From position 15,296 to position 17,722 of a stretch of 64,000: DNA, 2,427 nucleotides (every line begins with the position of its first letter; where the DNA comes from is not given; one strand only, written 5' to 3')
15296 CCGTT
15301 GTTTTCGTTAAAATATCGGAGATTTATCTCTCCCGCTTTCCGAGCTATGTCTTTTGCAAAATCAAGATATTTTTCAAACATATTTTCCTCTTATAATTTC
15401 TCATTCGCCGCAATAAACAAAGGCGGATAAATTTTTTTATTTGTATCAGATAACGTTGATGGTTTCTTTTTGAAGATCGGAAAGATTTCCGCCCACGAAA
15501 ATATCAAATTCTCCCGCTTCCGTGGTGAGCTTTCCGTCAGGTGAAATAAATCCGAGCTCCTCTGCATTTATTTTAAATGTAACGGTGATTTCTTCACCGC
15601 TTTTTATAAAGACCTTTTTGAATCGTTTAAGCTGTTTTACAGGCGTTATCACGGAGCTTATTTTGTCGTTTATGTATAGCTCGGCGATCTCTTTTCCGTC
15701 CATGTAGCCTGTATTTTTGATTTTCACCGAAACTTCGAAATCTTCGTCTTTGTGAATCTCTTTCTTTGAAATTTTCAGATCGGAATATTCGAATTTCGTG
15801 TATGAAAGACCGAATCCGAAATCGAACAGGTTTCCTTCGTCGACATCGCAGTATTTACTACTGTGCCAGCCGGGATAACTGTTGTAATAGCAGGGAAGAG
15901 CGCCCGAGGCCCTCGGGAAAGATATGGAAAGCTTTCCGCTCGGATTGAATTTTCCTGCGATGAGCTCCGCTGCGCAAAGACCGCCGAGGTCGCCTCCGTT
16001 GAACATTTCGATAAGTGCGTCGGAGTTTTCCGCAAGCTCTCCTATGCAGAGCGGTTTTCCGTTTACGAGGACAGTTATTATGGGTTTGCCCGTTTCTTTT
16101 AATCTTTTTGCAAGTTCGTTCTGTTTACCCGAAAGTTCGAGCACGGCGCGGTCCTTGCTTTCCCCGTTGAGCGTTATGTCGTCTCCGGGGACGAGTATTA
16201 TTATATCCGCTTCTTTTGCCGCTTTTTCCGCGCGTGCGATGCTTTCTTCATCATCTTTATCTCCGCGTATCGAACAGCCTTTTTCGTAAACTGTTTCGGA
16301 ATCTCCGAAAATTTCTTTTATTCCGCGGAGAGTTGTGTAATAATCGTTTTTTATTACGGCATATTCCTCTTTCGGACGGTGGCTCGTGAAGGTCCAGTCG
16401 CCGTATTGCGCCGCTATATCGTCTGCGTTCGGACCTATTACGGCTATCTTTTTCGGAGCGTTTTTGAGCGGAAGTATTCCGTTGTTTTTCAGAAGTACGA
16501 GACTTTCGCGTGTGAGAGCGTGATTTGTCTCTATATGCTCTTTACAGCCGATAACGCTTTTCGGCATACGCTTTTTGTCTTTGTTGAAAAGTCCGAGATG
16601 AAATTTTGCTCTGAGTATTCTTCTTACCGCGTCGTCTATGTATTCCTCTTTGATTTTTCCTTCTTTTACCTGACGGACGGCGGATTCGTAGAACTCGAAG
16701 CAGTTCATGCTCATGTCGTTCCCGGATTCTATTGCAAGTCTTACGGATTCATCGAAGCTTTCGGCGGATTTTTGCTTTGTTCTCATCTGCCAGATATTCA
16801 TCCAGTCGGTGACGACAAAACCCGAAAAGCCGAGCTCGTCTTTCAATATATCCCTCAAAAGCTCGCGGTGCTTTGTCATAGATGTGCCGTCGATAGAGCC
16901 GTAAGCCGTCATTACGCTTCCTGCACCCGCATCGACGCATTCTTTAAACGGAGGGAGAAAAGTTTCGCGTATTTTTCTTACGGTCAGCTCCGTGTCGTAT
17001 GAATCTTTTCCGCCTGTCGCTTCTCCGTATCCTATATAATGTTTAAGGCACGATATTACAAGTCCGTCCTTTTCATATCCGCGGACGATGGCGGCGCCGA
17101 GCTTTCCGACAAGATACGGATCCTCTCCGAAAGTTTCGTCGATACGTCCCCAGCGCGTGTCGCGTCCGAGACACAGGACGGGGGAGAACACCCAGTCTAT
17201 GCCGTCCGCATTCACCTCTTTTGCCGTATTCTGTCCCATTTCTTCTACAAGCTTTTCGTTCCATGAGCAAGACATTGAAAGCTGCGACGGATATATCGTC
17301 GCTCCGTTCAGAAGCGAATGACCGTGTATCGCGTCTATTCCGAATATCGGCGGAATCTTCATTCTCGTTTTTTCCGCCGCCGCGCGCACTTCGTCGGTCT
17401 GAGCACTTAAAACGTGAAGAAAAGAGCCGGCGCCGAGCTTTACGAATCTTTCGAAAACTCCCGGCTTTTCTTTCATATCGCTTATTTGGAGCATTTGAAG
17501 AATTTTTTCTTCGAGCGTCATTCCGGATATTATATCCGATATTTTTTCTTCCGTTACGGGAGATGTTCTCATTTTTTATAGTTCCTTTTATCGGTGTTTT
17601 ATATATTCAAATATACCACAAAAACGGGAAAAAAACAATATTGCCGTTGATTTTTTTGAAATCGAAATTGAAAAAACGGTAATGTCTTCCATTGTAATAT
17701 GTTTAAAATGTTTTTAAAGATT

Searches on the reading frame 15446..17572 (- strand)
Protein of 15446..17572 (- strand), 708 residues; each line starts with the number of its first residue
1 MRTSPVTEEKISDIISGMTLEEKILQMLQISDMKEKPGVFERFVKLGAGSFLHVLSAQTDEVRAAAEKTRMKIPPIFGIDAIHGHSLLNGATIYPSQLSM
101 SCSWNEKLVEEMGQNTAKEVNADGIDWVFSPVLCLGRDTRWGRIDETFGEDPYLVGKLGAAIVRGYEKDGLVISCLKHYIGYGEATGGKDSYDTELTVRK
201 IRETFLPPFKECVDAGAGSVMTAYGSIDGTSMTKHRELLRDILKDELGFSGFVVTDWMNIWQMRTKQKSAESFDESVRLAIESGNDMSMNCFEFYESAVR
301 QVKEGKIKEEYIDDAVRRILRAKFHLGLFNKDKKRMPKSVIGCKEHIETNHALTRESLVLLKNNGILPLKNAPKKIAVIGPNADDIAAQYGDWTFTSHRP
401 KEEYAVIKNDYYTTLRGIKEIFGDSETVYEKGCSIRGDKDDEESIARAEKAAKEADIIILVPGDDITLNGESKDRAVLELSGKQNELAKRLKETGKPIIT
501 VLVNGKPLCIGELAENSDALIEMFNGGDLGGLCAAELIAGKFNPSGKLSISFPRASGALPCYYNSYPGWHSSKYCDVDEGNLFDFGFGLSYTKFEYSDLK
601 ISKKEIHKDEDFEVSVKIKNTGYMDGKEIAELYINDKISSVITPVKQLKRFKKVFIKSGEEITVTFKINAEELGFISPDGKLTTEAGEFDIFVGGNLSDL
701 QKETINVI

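Call 64: search_protein_families(library=ncbifam, max_evalue=1e-10, proteins=[window:15446-17572:-])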
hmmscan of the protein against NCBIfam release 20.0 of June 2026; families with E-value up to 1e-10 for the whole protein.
window:15446-17572:- (708 aa): 8 families
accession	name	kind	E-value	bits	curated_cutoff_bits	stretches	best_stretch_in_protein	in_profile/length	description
NF052331.1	Bet13-16Glucosase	equivalog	7.3e-198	659.2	1330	2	7-440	12-458/750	exo-beta-d-1,3/1,6-glucosidase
NF011678.0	PRK15098.1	equivalog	3.2e-148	495.4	666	1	9-705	36-762/765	beta-glucosidase BglX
NF052329.1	XyloArabinsidase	equivalog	1.2e-142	476.6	1050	1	61-702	79-724/750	beta-xylosidase/alpha-l-arabinosidase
NF041579.1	betaxyl_Flavo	equivalog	7.4e-139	464.1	1350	1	64-705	56-713/716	beta-xylosidase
NF041776.1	xylosidase_Xyl3A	equivalog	3.7e-116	389.1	1250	2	80-445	53-434/846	xylan 1,4-beta-xylosidase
NF041610.1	alph_arabinopyran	equivalog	1e-71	242.2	1300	1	91-702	58-647/738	exo-alpha-(1->6)-L-arabinopyranosidase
NF052330.1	BetGlucosiCelf0468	equivalog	1.2e-66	225.5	1300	2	91-396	54-359/817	beta-d-glucosidase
NF003740.0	PRK05337.1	equivalog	1e-17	64.3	207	1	101-302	92-290/340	beta-N-acetylhexosaminidase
